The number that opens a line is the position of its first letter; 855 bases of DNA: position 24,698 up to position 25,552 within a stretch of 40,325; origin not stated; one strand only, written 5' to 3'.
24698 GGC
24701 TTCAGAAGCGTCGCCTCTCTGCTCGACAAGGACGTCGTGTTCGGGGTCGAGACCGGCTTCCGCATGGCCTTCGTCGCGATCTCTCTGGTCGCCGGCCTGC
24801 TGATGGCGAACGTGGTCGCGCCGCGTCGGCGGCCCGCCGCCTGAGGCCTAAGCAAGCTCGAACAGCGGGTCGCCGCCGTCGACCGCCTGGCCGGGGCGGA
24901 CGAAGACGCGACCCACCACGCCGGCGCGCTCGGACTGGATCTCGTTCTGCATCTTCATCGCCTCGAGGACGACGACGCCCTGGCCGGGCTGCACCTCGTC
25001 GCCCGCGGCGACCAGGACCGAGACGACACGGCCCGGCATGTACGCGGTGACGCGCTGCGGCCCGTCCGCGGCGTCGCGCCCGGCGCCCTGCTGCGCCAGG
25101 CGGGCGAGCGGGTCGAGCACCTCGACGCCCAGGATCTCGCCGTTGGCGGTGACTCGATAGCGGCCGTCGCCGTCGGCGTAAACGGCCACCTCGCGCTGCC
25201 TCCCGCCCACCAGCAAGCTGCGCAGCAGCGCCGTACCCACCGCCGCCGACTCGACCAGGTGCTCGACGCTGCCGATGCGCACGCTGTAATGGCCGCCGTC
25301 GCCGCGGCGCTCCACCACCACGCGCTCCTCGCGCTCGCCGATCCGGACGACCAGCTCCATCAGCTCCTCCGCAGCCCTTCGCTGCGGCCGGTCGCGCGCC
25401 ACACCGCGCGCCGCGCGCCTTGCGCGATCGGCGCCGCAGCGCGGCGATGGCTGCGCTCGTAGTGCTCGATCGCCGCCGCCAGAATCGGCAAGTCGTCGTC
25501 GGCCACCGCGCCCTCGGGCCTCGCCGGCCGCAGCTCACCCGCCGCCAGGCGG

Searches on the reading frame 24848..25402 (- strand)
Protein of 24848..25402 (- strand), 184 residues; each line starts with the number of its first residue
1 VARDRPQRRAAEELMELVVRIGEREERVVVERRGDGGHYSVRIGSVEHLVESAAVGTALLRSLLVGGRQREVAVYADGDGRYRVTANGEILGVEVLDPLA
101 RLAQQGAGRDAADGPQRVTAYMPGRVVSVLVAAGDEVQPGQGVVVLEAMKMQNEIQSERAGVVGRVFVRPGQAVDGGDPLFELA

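Call 9: search_protein_families(library=pfam, proteins=[window:24848-25402:-], max_evalue=0.001)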
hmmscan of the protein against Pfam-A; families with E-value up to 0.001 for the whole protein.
window:24848-25402:- (184 aa): 3 families
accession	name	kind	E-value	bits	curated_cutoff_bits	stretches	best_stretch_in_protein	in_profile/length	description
PF00364.28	Biotin_lipoyl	-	1.4e-18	67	22.1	1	121-183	6-73/73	Biotin-requiring enzyme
PF13533.13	Biotin_lipoyl_2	-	2.9e-08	33.8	29.8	0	122-141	7-26/32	Biotin-lipoyl like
PF18140.6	PCC_BT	-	1e-05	26.1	23.5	1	11-100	28-116/126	Propionyl-coenzyme A carboxylase BT domain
